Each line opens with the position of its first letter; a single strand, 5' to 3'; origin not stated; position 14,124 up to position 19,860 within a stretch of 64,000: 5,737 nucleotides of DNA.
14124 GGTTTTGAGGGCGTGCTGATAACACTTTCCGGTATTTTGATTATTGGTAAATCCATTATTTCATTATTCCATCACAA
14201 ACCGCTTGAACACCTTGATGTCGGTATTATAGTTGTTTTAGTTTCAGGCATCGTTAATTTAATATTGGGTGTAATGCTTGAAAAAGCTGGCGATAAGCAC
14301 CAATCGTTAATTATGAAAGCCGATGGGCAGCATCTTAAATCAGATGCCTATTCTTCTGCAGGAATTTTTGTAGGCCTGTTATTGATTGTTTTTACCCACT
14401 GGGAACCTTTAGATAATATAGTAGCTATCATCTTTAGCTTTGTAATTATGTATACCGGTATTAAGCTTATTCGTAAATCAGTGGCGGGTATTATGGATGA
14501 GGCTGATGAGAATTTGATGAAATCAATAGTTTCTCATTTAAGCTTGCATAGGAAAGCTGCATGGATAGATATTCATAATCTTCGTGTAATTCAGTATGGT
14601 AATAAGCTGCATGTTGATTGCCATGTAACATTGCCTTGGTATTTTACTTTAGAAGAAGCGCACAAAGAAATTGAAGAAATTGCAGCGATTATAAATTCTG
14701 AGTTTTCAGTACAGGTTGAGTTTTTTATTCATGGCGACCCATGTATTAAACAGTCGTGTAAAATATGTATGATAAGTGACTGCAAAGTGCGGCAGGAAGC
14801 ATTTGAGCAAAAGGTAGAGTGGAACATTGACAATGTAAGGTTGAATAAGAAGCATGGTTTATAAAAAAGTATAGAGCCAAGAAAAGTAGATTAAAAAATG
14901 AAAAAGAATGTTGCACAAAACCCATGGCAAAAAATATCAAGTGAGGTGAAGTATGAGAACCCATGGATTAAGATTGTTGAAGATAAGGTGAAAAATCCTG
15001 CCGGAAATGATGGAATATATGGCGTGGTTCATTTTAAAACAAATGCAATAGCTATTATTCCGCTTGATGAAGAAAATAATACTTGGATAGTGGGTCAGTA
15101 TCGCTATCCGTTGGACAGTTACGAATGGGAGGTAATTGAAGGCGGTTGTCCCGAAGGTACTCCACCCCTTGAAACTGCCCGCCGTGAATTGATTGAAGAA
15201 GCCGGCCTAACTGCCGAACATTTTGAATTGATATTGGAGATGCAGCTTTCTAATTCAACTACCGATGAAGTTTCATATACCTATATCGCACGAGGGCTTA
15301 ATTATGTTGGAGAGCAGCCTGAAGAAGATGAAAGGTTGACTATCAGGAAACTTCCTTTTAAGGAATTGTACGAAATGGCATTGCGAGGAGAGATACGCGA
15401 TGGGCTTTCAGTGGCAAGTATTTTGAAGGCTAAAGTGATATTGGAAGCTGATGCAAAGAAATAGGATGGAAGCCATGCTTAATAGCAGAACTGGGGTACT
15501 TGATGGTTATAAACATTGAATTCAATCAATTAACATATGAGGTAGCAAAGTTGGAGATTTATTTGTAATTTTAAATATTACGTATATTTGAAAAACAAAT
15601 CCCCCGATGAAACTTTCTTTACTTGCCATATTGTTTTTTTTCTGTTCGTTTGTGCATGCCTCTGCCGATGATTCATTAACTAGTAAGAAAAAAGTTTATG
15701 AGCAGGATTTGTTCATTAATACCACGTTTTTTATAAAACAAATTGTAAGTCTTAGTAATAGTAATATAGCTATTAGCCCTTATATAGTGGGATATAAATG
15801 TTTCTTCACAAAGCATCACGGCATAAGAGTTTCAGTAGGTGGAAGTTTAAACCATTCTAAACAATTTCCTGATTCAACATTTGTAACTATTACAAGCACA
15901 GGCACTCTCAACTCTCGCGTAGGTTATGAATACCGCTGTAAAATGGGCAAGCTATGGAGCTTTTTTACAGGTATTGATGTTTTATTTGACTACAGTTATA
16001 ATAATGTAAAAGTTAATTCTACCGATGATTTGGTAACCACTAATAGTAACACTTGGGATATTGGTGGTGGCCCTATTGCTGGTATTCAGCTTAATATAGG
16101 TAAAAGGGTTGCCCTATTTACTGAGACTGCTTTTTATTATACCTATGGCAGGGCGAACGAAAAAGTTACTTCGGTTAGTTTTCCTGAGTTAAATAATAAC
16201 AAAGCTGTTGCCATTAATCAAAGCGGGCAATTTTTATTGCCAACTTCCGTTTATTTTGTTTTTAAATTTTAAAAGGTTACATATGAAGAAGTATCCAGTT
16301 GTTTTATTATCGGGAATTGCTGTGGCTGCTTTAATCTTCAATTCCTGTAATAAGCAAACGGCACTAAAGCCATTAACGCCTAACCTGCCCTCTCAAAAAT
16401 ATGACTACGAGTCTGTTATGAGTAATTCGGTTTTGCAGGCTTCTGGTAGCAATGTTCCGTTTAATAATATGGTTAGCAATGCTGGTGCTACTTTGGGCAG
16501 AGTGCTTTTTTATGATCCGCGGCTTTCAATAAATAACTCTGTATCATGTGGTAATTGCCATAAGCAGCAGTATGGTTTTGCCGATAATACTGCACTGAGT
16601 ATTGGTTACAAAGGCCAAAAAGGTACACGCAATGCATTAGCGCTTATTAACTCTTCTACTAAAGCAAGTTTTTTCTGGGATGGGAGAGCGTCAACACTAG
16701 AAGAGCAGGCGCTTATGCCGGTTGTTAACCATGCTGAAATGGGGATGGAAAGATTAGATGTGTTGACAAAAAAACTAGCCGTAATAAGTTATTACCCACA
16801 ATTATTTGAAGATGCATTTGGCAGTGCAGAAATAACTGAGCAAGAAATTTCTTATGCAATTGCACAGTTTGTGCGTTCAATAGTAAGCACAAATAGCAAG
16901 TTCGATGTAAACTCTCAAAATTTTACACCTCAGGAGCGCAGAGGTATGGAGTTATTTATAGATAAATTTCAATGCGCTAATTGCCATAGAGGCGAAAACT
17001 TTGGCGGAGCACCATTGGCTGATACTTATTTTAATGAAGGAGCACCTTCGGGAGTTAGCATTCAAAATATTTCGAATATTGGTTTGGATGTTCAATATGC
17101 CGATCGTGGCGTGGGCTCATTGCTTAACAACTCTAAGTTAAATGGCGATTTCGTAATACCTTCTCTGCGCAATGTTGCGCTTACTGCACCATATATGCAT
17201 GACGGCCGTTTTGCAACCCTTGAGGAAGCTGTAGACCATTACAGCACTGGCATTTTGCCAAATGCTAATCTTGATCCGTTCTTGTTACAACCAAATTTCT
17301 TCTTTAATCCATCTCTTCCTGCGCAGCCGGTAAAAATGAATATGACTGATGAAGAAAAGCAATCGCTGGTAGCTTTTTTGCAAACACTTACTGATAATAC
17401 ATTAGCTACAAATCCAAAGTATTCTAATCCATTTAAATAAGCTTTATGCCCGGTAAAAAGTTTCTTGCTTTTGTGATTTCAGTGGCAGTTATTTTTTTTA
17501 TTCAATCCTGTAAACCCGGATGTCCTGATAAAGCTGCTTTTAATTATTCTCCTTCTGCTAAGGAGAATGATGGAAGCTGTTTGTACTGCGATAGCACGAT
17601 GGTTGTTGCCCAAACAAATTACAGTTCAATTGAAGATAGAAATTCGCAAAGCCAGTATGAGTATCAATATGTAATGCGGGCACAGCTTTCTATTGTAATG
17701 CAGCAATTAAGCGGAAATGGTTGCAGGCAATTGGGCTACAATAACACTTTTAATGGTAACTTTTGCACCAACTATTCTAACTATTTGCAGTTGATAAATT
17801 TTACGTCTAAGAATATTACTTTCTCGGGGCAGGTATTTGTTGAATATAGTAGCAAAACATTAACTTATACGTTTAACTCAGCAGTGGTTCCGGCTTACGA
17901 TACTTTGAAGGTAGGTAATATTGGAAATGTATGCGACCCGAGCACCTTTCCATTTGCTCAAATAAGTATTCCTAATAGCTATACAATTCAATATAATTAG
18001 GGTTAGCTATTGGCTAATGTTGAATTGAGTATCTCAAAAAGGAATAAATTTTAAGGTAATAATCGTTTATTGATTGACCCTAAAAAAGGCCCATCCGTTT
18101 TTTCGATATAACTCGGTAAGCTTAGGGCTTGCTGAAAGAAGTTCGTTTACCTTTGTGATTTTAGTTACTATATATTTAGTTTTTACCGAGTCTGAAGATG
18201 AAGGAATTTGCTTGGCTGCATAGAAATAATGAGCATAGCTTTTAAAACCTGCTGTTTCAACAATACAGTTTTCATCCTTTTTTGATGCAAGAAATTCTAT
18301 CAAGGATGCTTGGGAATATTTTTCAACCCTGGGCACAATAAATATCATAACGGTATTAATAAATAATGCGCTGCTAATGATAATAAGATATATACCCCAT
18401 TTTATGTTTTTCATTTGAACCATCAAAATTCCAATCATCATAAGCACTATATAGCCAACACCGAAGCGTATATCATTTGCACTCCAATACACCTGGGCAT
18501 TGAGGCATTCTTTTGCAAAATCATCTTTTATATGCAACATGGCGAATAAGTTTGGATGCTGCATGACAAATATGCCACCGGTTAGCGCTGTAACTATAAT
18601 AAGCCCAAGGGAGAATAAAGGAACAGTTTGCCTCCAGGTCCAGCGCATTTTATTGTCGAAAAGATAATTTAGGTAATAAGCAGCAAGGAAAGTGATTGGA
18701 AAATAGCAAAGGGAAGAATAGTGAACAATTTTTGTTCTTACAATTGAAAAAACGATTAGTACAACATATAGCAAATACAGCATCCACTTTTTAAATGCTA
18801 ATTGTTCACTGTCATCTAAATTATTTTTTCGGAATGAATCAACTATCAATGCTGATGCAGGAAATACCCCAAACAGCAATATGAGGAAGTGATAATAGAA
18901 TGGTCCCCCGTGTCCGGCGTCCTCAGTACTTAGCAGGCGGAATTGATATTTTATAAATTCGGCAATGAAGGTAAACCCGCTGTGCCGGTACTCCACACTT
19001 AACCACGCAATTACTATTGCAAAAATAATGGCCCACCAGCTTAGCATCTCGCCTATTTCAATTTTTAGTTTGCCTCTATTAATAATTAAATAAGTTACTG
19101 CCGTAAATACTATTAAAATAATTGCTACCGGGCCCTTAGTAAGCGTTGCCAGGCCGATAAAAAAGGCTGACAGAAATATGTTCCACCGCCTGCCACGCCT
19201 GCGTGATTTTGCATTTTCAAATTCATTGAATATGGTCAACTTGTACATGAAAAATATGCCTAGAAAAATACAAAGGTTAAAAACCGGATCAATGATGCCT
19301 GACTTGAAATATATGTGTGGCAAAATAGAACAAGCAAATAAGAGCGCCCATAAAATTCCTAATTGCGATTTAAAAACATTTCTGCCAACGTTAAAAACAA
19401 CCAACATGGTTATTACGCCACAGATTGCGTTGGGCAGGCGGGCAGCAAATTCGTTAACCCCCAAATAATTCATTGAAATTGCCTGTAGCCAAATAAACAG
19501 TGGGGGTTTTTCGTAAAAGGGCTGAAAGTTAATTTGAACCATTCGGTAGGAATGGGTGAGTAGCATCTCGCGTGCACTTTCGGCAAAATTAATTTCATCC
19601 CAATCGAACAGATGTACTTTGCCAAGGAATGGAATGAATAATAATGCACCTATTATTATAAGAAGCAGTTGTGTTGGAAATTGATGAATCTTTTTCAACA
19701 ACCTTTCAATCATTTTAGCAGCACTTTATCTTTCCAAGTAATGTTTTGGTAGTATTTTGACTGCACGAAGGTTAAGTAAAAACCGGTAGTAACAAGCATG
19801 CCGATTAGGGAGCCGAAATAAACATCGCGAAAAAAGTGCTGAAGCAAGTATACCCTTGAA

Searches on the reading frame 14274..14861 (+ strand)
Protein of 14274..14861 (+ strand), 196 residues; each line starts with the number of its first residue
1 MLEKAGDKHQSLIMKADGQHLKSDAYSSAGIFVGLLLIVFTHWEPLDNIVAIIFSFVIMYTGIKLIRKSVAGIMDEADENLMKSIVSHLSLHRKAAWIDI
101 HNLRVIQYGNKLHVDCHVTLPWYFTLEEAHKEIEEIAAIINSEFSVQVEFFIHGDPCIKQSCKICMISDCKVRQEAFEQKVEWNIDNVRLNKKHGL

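Call 62: search_protein_families(library=pfam, proteins=[window:14274-14861:+], max_evalue=0.00001)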
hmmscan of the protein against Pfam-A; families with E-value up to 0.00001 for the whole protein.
window:14274-14861:+ (196 aa): 2 families
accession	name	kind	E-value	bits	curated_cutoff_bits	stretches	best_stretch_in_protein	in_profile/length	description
PF01545.26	Cation_efflux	-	3.1e-12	47.1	26.6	1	4-74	126-198/198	Cation efflux family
PF16916.11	ZT_dimer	-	1.4e-10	41.5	26.7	1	98-157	20-78/78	Dimerisation domain of Zinc Transporter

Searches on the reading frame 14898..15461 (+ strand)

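Call 62: search_protein_families(library=pfam, proteins=[window:14898-15461:+], max_evalue=0.00001)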
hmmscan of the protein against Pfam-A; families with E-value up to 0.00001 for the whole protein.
window:14898-15461:+ (188 aa): 1 family
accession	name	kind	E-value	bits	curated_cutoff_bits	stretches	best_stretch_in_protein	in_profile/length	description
PF00293.34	NUDIX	-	7.9e-10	39.3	21.1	1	49-160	4-119/134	NUDIX domain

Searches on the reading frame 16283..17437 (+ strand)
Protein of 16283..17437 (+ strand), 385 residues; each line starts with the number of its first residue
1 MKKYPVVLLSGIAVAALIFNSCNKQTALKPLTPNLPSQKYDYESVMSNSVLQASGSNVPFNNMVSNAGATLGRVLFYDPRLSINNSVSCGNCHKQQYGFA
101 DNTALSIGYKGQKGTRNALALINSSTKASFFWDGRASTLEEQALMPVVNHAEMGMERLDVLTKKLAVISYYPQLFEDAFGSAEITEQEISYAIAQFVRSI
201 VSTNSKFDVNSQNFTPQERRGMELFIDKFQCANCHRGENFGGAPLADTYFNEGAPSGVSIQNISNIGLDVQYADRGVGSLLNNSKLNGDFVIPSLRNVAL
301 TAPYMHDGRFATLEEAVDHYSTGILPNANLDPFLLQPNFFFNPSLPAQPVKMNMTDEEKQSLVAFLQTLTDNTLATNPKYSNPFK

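Call 63: search_protein_families(library=pfam, proteins=[window:16283-17437:+], max_evalue=0.00001)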
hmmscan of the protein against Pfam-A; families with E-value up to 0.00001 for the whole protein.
window:16283-17437:+ (385 aa): 1 family
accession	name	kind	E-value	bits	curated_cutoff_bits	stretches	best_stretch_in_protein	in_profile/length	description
PF03150.19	CCP_MauG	-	5.5e-52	176.8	25.6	1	67-209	2-142/149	Di-haem cytochrome c peroxidase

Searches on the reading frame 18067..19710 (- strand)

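Call 63: search_protein_families(library=pfam, proteins=[window:18067-19710:-], max_evalue=0.00001)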
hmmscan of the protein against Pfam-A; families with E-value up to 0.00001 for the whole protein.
window:18067-19710:- (547 aa): 2 families
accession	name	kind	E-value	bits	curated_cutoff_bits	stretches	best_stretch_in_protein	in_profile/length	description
PF13231.12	PMT_2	-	2.2e-17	64.2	26.1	1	68-235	2-159/160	Dolichyl-phosphate-mannose-protein mannosyltransferase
PF02366.24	PMT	-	1.1e-10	42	22.7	1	64-235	58-227/245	Dolichyl-phosphate-mannose-protein mannosyltransferase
